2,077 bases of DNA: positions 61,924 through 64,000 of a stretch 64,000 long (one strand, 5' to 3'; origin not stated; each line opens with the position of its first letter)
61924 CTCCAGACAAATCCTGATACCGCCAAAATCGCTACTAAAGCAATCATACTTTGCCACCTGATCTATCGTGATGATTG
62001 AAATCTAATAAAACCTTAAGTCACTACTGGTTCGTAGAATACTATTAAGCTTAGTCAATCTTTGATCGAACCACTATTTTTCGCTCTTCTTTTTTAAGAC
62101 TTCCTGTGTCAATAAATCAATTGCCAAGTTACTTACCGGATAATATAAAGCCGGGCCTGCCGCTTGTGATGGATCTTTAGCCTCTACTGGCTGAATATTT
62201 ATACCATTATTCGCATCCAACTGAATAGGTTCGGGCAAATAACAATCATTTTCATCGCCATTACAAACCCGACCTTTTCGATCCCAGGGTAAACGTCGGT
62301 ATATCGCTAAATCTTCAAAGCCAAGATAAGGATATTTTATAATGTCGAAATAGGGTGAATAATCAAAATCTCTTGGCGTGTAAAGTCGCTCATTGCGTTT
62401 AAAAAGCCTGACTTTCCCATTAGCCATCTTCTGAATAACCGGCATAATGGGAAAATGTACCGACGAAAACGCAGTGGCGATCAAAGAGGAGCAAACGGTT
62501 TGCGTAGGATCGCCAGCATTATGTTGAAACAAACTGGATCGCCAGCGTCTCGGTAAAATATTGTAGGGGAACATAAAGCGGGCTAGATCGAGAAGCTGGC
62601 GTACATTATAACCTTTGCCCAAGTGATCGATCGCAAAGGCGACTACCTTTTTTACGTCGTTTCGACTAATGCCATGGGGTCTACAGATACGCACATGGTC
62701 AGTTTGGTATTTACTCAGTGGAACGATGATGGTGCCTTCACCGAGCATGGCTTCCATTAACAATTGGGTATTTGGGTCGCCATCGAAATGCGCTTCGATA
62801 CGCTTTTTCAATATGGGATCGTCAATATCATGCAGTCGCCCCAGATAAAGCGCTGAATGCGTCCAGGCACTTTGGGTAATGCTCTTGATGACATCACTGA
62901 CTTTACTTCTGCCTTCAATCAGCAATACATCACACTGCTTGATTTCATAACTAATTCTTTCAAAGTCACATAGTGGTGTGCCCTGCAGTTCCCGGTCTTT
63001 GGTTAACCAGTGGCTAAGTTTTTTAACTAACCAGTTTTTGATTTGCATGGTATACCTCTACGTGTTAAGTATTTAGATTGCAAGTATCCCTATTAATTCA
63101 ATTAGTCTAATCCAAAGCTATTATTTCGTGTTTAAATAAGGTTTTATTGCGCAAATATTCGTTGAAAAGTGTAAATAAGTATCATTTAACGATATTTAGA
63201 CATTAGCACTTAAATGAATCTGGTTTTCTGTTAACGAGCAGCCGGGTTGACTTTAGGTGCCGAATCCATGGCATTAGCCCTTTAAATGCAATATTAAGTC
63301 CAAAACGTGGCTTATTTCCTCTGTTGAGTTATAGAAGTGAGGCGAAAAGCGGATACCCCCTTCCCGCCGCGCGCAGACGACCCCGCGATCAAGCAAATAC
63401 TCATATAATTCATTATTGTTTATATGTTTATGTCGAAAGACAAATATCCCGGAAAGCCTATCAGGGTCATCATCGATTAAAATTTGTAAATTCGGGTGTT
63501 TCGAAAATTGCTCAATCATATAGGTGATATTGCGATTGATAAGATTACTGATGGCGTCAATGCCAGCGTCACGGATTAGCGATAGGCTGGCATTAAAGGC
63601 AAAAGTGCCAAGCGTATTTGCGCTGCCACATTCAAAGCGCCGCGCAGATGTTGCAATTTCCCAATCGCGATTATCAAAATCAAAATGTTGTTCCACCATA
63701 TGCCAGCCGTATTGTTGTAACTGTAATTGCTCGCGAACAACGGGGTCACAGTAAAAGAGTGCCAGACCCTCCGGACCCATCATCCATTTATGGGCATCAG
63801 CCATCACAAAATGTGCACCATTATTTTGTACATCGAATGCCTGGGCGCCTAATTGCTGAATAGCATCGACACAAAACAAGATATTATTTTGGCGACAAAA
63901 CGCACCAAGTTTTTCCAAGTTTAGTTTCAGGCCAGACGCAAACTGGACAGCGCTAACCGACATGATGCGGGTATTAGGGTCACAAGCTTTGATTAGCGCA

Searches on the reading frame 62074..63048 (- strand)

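Call 62: search_protein_families(library=pfam, proteins=[window:62074-63048:-], max_evalue=0.000001)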
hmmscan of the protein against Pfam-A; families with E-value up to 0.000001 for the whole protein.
window:62074-63048:- (324 aa): 1 family
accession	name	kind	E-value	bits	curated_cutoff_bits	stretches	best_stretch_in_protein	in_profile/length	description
PF05708.18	Peptidase_C92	-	2.7e-07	31.2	27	0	37-150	3-99/166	Permuted papain-like amidase enzyme, YaeF/YiiX, C92 family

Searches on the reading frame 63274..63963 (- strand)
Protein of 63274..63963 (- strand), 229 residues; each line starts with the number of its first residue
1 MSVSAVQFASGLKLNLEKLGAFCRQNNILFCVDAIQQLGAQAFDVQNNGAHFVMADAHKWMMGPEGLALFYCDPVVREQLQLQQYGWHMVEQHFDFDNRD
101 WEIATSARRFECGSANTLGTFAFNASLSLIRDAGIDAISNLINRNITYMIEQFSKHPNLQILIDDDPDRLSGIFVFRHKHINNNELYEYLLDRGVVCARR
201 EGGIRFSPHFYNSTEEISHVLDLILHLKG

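Call 62: search_protein_families(library=pfam, proteins=[window:63274-63963:-], max_evalue=0.000001)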
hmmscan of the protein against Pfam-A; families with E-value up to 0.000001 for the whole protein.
window:63274-63963:- (229 aa): 1 family
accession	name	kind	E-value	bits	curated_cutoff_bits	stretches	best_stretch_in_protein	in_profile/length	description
PF00266.25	Aminotran_5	-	2e-29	103.2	21.5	1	2-218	144-369/371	Aminotransferase class-V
